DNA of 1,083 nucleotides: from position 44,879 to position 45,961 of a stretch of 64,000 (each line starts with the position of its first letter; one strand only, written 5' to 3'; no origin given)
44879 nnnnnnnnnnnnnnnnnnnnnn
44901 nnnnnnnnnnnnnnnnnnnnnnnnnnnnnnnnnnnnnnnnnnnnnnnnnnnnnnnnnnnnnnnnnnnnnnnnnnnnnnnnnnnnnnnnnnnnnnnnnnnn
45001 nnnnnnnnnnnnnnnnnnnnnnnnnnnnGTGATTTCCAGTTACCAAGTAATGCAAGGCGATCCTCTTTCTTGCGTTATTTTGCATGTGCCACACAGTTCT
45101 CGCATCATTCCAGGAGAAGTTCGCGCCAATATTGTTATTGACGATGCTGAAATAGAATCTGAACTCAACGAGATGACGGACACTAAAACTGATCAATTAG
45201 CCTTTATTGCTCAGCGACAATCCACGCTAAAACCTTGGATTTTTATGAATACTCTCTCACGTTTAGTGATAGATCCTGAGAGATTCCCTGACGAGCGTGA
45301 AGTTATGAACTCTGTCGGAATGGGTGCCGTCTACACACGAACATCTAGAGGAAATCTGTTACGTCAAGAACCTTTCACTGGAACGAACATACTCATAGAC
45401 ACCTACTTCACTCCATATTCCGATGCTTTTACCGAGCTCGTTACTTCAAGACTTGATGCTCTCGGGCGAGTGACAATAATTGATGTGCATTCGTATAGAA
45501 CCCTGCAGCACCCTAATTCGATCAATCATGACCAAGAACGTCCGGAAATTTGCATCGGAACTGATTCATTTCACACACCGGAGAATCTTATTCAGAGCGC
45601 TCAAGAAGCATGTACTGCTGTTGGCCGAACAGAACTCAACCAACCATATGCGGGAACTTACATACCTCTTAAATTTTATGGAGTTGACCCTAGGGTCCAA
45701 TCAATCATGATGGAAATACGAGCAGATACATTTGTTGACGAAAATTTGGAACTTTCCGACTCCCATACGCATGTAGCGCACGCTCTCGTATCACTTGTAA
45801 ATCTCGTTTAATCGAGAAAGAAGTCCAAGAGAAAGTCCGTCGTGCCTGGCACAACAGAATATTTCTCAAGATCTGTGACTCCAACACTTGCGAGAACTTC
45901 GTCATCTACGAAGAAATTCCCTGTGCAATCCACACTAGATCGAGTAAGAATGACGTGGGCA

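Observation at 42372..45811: SAM-IV riboswitch controls a polar amino-acid ABC importer plus an N-formyl-amidohydrolase: candidate N-acyl sulfur-amino-acid salvage system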

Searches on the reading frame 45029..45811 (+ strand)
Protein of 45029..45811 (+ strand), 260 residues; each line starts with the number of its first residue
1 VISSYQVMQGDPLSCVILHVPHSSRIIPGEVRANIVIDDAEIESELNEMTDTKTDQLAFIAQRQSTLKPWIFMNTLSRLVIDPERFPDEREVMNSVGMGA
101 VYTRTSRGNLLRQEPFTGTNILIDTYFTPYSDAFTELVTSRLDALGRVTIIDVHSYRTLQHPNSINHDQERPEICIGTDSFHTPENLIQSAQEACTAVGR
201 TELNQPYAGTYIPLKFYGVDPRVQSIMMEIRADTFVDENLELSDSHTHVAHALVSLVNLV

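Call 4: search_protein_families(library=pfam, proteins=[window:45029-45811:+])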
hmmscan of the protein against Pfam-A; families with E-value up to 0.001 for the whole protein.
window:45029-45811:+ (260 aa): 1 family
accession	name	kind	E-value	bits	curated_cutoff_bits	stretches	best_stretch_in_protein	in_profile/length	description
PF05013.17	FGase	-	9.1e-40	137.6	28.9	1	15-235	2-218/219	N-formylglutamate amidohydrolase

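Call 6: search_solved_structures(query=window:45029-45811:+, max_evalue=0.01, show_alignments=2)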
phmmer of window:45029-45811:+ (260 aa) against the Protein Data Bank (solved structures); distinct sequences matched with E-value up to 0.01: 1.
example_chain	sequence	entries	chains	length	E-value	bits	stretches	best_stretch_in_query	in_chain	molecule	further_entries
2odf_A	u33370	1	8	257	4.6e-05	26.3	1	73-240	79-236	Hypothetical protein Atu2144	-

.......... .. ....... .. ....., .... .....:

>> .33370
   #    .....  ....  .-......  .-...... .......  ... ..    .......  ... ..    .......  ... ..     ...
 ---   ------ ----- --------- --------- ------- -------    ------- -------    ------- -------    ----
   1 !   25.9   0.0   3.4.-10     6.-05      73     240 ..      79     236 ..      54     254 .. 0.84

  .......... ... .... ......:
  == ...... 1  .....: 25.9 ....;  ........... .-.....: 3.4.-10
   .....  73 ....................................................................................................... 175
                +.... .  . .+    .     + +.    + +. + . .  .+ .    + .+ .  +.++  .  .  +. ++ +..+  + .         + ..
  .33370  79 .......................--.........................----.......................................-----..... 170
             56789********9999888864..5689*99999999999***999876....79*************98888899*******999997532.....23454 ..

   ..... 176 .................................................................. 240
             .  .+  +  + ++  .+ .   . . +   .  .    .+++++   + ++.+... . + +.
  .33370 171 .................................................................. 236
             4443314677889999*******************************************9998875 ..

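Call 8: search_protein_families(library=ncbifam, proteins=[window:45029-45811:+], max_evalue=0.00001)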
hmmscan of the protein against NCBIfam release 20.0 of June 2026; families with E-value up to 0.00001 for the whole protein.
window:45029-45811:+ (260 aa): 1 family
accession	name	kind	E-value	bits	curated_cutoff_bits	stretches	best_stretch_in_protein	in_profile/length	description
TIGR02017.1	hutG_amidohyd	equivalog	5.6e-09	35.8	278.75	1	5-243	3-236/263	N-formylglutamate deformylase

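Call 10: find_homologous_proteins(query=window:45029-45811:+)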
Query window:45029-45811:+ (260 aa): 3126 proteins with E <= 0.001 among 3472 candidates; the best 120 are listed. Only proteins of 143 to 455 residues were searched: fused or split forms outside these lengths cannot appear, so this answer is no evidence that the protein stands alone or is whole; lengths 'longer' or 'shorter' looks for them.
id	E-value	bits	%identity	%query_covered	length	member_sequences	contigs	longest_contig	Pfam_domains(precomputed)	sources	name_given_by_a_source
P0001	1.8e-164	563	100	97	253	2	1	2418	PF05013.18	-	-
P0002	1.5e-97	344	60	99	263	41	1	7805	PF05013.18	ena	-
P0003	8.8e-97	341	59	99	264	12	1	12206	PF05013.18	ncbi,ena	-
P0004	6.5e-94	332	55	100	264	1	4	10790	PF05013.18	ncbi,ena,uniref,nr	ncbi:unannotated protein [freshwater metagenome]|uniref:Unannotated protein n=1 Tax=freshwater metag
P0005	1.4e-93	331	58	99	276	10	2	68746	PF05013.18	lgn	-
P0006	3.7e-93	330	59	99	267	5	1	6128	PF05013.18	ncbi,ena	-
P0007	5.3e-93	329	58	99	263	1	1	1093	PF05013.18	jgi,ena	jgi:N-formylglutamate amidohydrolase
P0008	5.4e-93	329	57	100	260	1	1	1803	PF05013.18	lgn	-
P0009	1.0e-92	328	57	99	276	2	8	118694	PF05013.18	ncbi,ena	-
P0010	1.0e-92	328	57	99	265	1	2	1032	PF05013.18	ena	-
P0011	4.7e-92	326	57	99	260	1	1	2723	PF05013.18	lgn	-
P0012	1.3e-90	321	55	99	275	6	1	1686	PF05013.18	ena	-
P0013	2.1e-90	321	55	100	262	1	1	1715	PF05013.18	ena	-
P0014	1.0e-89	318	55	99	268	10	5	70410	PF05013.18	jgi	-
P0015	1.1e-89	318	55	100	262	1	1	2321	PF05013.18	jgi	-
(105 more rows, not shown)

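Call 18: find_related_loci(query=A1, collection=genome_contigs, flank=7000)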
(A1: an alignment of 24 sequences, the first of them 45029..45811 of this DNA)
Query A1 (260 aa) in genome_contigs; peptide patterns used: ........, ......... (x = any residue, [..] = any of these).
286 stretches matched a pattern; 224 encode a relative of the query (tblastn E <= 1e-3); the best 80 are kept; 80 distinct loci.
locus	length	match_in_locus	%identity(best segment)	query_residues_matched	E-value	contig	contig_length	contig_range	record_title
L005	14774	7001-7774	59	3-260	4e-101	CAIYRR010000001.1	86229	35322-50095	MAG: uncultured actinobacterium isolate Ja_bin-4140 genome assembly, contig: bin-4140:001/132, whole genome shotgun sequ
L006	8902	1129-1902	57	3-260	1e-100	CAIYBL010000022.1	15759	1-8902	MAG: uncultured actinobacterium isolate KR_bin-0338 genome assembly, contig: bin-0338:022/189, whole genome shotgun sequ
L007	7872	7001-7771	58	4-260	5e-100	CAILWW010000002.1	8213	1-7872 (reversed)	MAG: uncultured actinobacterium isolate MJ-2014-D1_bin-0282 genome assembly, contig: bin-0282:002/110, whole genome shot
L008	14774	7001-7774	55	3-260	7e-97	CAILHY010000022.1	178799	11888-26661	MAG: uncultured actinobacterium isolate Ki1-1-6m_bin-0456 genome assembly, contig: bin-0456:22/33, whole genome shotgun 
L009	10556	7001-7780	55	1-260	7e-97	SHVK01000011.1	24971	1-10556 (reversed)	MAG: Candidatus Nanopelagicaceae bacterium isolate Baikal-deep-G34 BACOMB-C9289, whole genome shotgun sequence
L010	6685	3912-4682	55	2-258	2e-95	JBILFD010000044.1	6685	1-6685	MAG: Candidatus Nanopelagicaceae bacterium isolate ME2016-07-29_3300044622_group7_bin60 Rohwer_bin345_scaffold_17430_c1,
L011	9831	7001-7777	54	2-260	2e-95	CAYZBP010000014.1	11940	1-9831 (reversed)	MAG TPA_asm: uncultured Bifidobacterium sp. isolate binchicken_co175_326 genome assembly, contig: NODE_7612_length_11940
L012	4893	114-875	54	4-257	1e-94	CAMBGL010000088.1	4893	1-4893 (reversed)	MAG: Bifidobacterium breve isolate TrE-25oct19-286 genome assembly, contig: TrE-25oct19-C32278, whole genome shotgun seq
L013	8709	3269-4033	53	4-258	3e-94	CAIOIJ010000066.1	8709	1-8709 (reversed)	MAG: uncultured actinobacterium isolate Ja_bin-1687 genome assembly, contig: bin-1687:066/164, whole genome shotgun sequ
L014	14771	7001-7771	54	4-260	9e-94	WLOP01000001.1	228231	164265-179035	MAG: Actinomycetota bacterium isolate UFOp-RH-23may17-590 RH-23may17-590-c1, whole genome shotgun sequence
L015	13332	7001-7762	54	4-257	3e-93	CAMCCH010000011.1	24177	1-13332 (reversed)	MAG: Bifidobacterium breve isolate MaE-09apr19-315 genome assembly, contig: MaE-09apr19-C2320, whole genome shotgun sequ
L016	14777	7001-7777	53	2-260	2e-93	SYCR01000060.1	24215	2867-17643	MAG: Actinomycetota bacterium isolate F1-20-MAGs198 F1-20__c455788, whole genome shotgun sequence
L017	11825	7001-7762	54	4-257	1e-93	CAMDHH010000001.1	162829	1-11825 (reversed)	MAG: Bifidobacterium breve isolate MsH-30apr19-344 genome assembly, contig: MsH-30apr19-C54, whole genome shotgun sequen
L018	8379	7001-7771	54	4-260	1e-92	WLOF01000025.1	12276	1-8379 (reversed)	MAG: Actinomycetota bacterium isolate UFOp-RH-23may17-412 RH-23may17-412-c25, whole genome shotgun sequence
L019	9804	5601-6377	53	2-260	3e-92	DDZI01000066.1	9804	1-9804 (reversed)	MAG TPA_asm: Actinobacteria bacterium UBA3012 UBA3012_contig_6935, whole genome shotgun sequence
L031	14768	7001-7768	52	4-260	2e-88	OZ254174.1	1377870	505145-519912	actinobacterium SCGC AAA044-D11 isolate MZLE-42 genome assembly, chromosome: MZLE-42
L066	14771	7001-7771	51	4-260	5e-78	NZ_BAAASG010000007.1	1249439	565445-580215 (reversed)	Streptomyces longisporus strain JCM 4395 sequence07, whole genome shotgun sequence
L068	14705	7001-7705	53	3-238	8e-78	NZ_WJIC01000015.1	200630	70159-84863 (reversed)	Nocardia sp. SYP-A9097 NODE_15, whole genome shotgun sequence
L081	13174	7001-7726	49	1-242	2e-76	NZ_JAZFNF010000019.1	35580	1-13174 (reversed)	Rhodococcus sp. 24CO NODE_19_length_35580_cov_234.184829, whole genome shotgun sequence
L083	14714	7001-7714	50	1-238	5e-76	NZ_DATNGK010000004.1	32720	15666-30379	MAG: Actinocrinis sp. isolate SMAG_U11319 k141_4338102, whole genome shotgun sequence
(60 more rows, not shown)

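Call 23: search_protein_families(library=pfam, proteins=[L031:7979-9298:+, L031:9320-10429:+, L031:10532-11998:+, L031:2647-4359:+, L031:1733-2536:-, L031:417-1712:-, L031:12661-14733:+])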
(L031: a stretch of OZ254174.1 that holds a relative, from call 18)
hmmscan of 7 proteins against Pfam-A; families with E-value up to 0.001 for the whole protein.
L031:7979-9298:+ (439 aa): 3 families
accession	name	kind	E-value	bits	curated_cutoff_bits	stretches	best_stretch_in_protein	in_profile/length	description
PF01053.26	Cys_Met_Meta_PP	-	5.3e-136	453.6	27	1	11-435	1-380/381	Cys/Met metabolism PLP-dependent enzyme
PF01041.23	DegT_DnrJ_EryC1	-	0.00018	21.3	19.8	1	63-193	22-151/360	DegT/DnrJ/EryC1/StrS aminotransferase family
PF00155.27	Aminotran_1_2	-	0.00093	18.9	19.7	0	45-188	24-186/361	Aminotransferase class I and II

L031:9320-10429:+ (369 aa): 1 family
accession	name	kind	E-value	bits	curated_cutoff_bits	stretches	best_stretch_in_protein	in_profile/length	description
PF00561.26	Abhydrolase_1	-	7.2e-23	81.9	25.8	1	57-344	1-241/245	alpha/beta hydrolase fold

L031:10532-11998:+ (488 aa): 4 families
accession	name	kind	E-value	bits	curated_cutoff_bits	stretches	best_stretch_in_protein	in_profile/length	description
PF04539.22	Sigma70_r3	-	2.8e-29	101.5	25.3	1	334-410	1-77/78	Sigma-70 region 3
PF04542.20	Sigma70_r2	-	5e-24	84.3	24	1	255-325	1-71/71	Sigma-70 region 2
PF04545.22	Sigma70_r4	-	2e-17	62.8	24.1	1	423-476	1-50/50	Sigma-70, region 4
PF00140.25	Sigma70_r1_2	-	3.1e-10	40.3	22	1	190-223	1-34/34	Sigma-70 factor, region 1.2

L031:2647-4359:+ (570 aa): 2 families
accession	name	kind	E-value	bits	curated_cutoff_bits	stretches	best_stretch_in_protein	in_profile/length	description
PF02540.23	NAD_synthase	-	3.5e-69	233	21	1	295-542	2-241/242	NAD synthase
PF00795.27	CN_hydrolase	-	1.8e-26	93.5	23.2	1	13-264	1-254/256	Carbon-nitrogen hydrolase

L031:1733-2536:- (267 aa): 2 families
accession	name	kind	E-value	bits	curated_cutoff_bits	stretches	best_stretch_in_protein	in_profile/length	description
PF02548.21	Pantoate_transf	-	1e-102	343.5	28.7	1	7-261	2-258/259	Ketopantoate hydroxymethyltransferase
PF13714.12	PEP_mutase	-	0.00075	19.6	31.5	0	15-121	4-107/240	Phosphoenolpyruvate phosphomutase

L031:417-1712:- (431 aa): 2 families
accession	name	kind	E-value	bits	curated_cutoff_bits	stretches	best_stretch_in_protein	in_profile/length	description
PF05977.19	MFS_3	-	1.8e-35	122.8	27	1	9-408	4-407/524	Transmembrane secretion effector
PF07690.21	MFS_1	-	4.6e-27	95.3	33.4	2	21-279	1-261/347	Major Facilitator Superfamily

L031:12661-14733:+ (690 aa): 4 families
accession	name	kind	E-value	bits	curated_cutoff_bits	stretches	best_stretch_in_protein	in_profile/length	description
PF00204.31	DNA_gyraseB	-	3.2e-46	157.4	27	1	247-439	1-172/173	DNA gyrase B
PF00986.26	DNA_gyraseB_C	-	1.6e-26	92.7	29.8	1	621-678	5-62/63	DNA gyrase B subunit, carboxyl terminus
PF02518.31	HATPase_c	-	3e-15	57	26.4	1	40-144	2-93/111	Histidine kinase-, DNA gyrase B-, and HSP90-like ATPase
PF01751.28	Toprim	-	7.5e-15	55.3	23.1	1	468-576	1-92/96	Toprim domain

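Call 26: search_protein_families(library=pfam, proteins=[L068:5685-6962:+, L068:7942-8715:+, L081:4983-6197:+, L081:7802-8926:+, L066:6299-6811:+, L066:7608-8912:-, L083:7780-8469:+, L083:5079-6203:+, L019:5003-5677:-, L019:6372-7109:-])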
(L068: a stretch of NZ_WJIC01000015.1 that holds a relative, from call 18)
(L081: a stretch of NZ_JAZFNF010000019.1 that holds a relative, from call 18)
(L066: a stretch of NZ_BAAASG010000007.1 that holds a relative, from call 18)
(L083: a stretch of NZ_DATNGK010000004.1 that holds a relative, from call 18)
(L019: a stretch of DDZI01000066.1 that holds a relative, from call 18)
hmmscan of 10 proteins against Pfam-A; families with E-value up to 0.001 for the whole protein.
L068:5685-6962:+ (425 aa): 2 families
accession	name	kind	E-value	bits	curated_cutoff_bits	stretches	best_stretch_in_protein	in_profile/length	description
PF13556.12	HTH_30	-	8.5e-19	67.5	27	1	363-418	2-57/59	PucR C-terminal helix-turn-helix domain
PF17853.6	GGDEF_2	-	0.00061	20.4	24.5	0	219-265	4-47/116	GGDEF-like domain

L068:7942-8715:+ (257 aa): 0 families

L081:4983-6197:+ (404 aa): 0 families

L081:7802-8926:+ (374 aa): 0 families

L066:6299-6811:+ (170 aa): 0 families

L066:7608-8912:- (434 aa): 0 families

L083:7780-8469:+ (229 aa): 4 families
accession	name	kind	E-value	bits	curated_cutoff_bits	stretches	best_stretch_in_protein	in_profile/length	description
PF13599.13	Pentapeptide_4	-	2.1e-23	82.6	38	2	101-176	2-77/78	Pentapeptide repeat region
PF00805.28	Pentapeptide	-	1.1e-15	57.3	20.2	2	156-190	2-36/40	Pentapeptide repeats (8 copies)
PF13576.12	Pentapeptide_3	-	5.1e-13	49.5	27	1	147-170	23-47/48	Pentapeptide repeats (9 copies)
PF23894.2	LD_SV2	-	5.1e-08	33.6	29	0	124-179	24-79/92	SV2A/B/C luminal domain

L083:5079-6203:+ (374 aa): 0 families

L019:5003-5677:- (224 aa): 1 family
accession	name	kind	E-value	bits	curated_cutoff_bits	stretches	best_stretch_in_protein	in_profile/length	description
PF08666.17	SAF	-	1.6e-07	32.2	21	1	144-214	1-62/63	SAF domain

L019:6372-7109:- (245 aa): 2 families
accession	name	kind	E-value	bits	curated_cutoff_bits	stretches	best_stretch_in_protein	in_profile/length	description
PF00117.34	GATase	-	4e-15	56.4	22.8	1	61-191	50-174/190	Glutamine amidotransferase class-I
PF07722.19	Peptidase_C26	-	5e-08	33.4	20.5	1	78-189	94-219/219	Peptidase C26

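Call 89: predict_structure(alignment_id=A1)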
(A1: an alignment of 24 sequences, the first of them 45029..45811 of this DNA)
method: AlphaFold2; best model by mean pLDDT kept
length: 260 residues; sequences in the alignment: 24
mean_pLDDT: 87.1   pTM: 0.88
mean pLDDT of the five models: 87.1, 87.0, 85.5, 84.6, 78.0
residues with pLDDT >= 90: 150; 70-90: 77; 50-70: 33; < 50: 0
segments of 3 or more residues with pLDDT < 50: none
pLDDT, mean of each block of 10 residues (from residue 1): 87 97 91 93 84 89 97 93 68 61 84 88 90 95 97 86 68 87 92 94 67 85 92 91 93 97
secondary structure, 60 per line:
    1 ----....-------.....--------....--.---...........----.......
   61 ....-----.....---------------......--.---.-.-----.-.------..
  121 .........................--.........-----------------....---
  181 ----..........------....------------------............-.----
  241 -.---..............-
elements in order: E5-8 E16-20 H29-32 H39-49 H54-64 E70-74 H90-95 H119-145 E148-156 E174-177 H185-194 E201-204 E223-231 H246-259

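Call 91: fold_search(model_id=the predicted structure, library=pdb)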
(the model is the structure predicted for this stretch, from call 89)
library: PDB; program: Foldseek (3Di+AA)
matches with E <= 10: 500; with E <= 0.001: 22
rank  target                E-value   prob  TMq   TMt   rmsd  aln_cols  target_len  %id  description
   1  2q7s_B                3.6e-15  1.00  0.80  0.75   3.6       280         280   18  Crystal structure of N-formylglutamate amidohydrolase (YP_297560.1) from Ralstonia eutropha JMP134 at 2.00 A resolutio (released 2007-06-19)
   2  2q7s_A                2.4e-14  1.00  0.79  0.76   3.6       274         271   19  Crystal structure of N-formylglutamate amidohydrolase (YP_297560.1) from Ralstonia eutropha JMP134 at 2.00 A resolutio (released 2007-06-19)
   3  2odf_A                1.4e-10  1.00  0.72  0.74   3.8       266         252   17  The crystal structure of gene product Atu2144 from Agrobacterium tumefaciens (released 2007-01-23)
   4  2odf_D                1.9e-10  1.00  0.70  0.73   4.0       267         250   18  The crystal structure of gene product Atu2144 from Agrobacterium tumefaciens (released 2007-01-23)
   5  2odf_C                3.0e-10  1.00  0.72  0.74   3.9       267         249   18  The crystal structure of gene product Atu2144 from Agrobacterium tumefaciens (released 2007-01-23)
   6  2odf_B                3.6e-10  1.00  0.70  0.72   4.2       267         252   17  The crystal structure of gene product Atu2144 from Agrobacterium tumefaciens (released 2007-01-23)
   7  2odf_E                4.1e-10  1.00  0.72  0.74   3.7       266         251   17  The crystal structure of gene product Atu2144 from Agrobacterium tumefaciens (released 2007-01-23)
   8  21dc                  5.2e-06  1.00  0.46  0.57   6.4       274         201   10  Crystal structure of poly-gamma-glutamate hydrolase from Bacillus phage PM1 (released 2026-04-08)
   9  3a9l_A                1.1e-05  1.00  0.42  0.51   8.8       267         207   12  Structure of Bacteriophage poly-gamma-glutamate hydrolase (released 2010-11-10)
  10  3l2n_A                2.4e-04  0.95  0.32  0.25  10.5       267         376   15  Crystal structure of Putative carboxypeptidase A (YP_562911.1) from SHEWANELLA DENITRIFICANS OS-217 at 2.39 A resoluti (released 2009-12-29)
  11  4oko_D                2.9e-04  0.96  0.33  0.31   9.8       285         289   10  Crystal structure of Francisella tularensis REP34 (Rapid Encystment Phenotype Protein 34 KDa) (released 2014-09-24)
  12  5om9_A                3.7e-04  0.93  0.35  0.25  12.0       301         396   14  Crystal structure of the human CARBOXYPEPTIDASE A1 in complex with a thiirane mechanism-based inhibitor (released 2017-08-09)
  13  1dtd_A                4.8e-04  0.91  0.35  0.31  12.7       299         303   12  CRYSTAL STRUCTURE OF THE COMPLEX BETWEEN THE LEECH CARBOXYPEPTIDASE INHIBITOR AND THE HUMAN CARBOXYPEPTIDASE A2 (LCI-C (released 2000-07-12)
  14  4a37_A                4.8e-04  0.95  0.33  0.25  10.9       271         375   14  Metallo-carboxypeptidase from Pseudomonas Aeruginosa (released 2012-05-09)
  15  4njr_A                4.8e-04  0.99  0.34  0.23   9.5       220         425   12  Structural and kinetic bases for the metal preference of the M18 aminopeptidase from Pseudomonas aeruginosa (released 2014-04-02)
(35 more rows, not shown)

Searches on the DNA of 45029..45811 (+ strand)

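Call 20: search_rna_families(sources=[L005, L009, L013, L014, L029, L031, L033, L036, L046, L052, L061, L069], threshold=gathering)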
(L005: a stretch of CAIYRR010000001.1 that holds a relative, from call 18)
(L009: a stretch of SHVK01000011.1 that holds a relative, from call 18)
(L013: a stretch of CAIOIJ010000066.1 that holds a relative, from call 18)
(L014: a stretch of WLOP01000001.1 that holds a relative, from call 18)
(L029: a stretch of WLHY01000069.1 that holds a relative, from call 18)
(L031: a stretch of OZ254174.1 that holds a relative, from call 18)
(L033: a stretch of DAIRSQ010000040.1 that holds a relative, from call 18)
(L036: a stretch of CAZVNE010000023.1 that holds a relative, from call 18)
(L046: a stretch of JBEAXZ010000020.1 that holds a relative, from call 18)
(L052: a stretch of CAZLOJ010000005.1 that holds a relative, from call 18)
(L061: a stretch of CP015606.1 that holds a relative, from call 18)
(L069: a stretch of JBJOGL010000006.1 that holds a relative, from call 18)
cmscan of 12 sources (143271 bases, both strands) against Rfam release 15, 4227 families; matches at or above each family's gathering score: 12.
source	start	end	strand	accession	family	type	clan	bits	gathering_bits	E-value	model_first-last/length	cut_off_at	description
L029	768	881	+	RF00634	SAM-IV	Cis-reg; riboswitch;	CL00012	110.6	38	3.4e-19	1-116/116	no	SAM (S-adenosyl methionine) riboswitch aptamer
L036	4251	4364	+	RF00634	SAM-IV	Cis-reg; riboswitch;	CL00012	110.6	38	3.4e-19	1-116/116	no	SAM (S-adenosyl methionine) riboswitch aptamer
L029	4338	4451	+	RF00634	SAM-IV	Cis-reg; riboswitch;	CL00012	109.1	38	7.5e-19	1-116/116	no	SAM (S-adenosyl methionine) riboswitch aptamer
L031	7822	7935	+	RF00634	SAM-IV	Cis-reg; riboswitch;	CL00012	107.5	38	1.8e-18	1-116/116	no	SAM (S-adenosyl methionine) riboswitch aptamer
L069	4290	4395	+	RF00634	SAM-IV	Cis-reg; riboswitch;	CL00012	104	38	1.1e-17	1-116/116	no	SAM (S-adenosyl methionine) riboswitch aptamer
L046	2278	2390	+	RF00634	SAM-IV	Cis-reg; riboswitch;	CL00012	102.3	38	2.6e-17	1-116/116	no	SAM (S-adenosyl methionine) riboswitch aptamer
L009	4282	4384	+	RF00634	SAM-IV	Cis-reg; riboswitch;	CL00012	101.1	38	4.8e-17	1-116/116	no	SAM (S-adenosyl methionine) riboswitch aptamer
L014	4350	4460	+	RF00634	SAM-IV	Cis-reg; riboswitch;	CL00012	97.7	38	2.8e-16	1-116/116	no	SAM (S-adenosyl methionine) riboswitch aptamer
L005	4312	4424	+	RF00634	SAM-IV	Cis-reg; riboswitch;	CL00012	95.7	38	8.2e-16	1-116/116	no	SAM (S-adenosyl methionine) riboswitch aptamer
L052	4253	4354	+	RF00634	SAM-IV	Cis-reg; riboswitch;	CL00012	91.4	38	7.3e-15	1-116/116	no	SAM (S-adenosyl methionine) riboswitch aptamer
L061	4229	4331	+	RF00634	SAM-IV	Cis-reg; riboswitch;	CL00012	90.2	38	1.4e-14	1-116/116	no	SAM (S-adenosyl methionine) riboswitch aptamer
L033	2484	2585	+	RF00634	SAM-IV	Cis-reg; riboswitch;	CL00012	87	38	7.5e-14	1-116/116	no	SAM (S-adenosyl methionine) riboswitch aptamer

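Call 87: search_rna_families(source=L015, start=3700, end=4600, threshold=evalue, max_evalue=1)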
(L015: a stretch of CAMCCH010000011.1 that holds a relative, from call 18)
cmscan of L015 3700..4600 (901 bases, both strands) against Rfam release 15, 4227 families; matches with E-value up to 1: 1.
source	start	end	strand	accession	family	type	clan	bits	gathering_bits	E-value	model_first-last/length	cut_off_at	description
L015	4109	4177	+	RF04235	mir-242_2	Gene; miRNA;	-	18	56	0.37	1-81/81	no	mir-242_2 microRNA precursor family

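Call 102: search_rna_families(sources=[L065, L066, L067, L071, L072, L073, L074, L076, L078, L080], threshold=gathering)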
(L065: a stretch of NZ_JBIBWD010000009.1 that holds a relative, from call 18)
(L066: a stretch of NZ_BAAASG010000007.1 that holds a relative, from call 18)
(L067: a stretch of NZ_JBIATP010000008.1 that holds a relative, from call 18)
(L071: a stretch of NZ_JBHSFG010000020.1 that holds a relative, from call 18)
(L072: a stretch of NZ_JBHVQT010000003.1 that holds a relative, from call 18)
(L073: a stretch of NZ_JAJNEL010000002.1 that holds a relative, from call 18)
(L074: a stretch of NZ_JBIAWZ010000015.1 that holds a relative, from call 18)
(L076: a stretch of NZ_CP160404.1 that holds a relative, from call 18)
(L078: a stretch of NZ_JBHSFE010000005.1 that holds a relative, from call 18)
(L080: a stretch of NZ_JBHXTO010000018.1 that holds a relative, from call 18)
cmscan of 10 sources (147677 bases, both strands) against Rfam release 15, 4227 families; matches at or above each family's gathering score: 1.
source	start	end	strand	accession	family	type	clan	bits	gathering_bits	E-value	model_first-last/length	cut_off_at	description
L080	2025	2109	+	RF00005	tRNA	Gene; tRNA;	CL00001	51.9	29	6.9e-08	1-71/71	no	tRNA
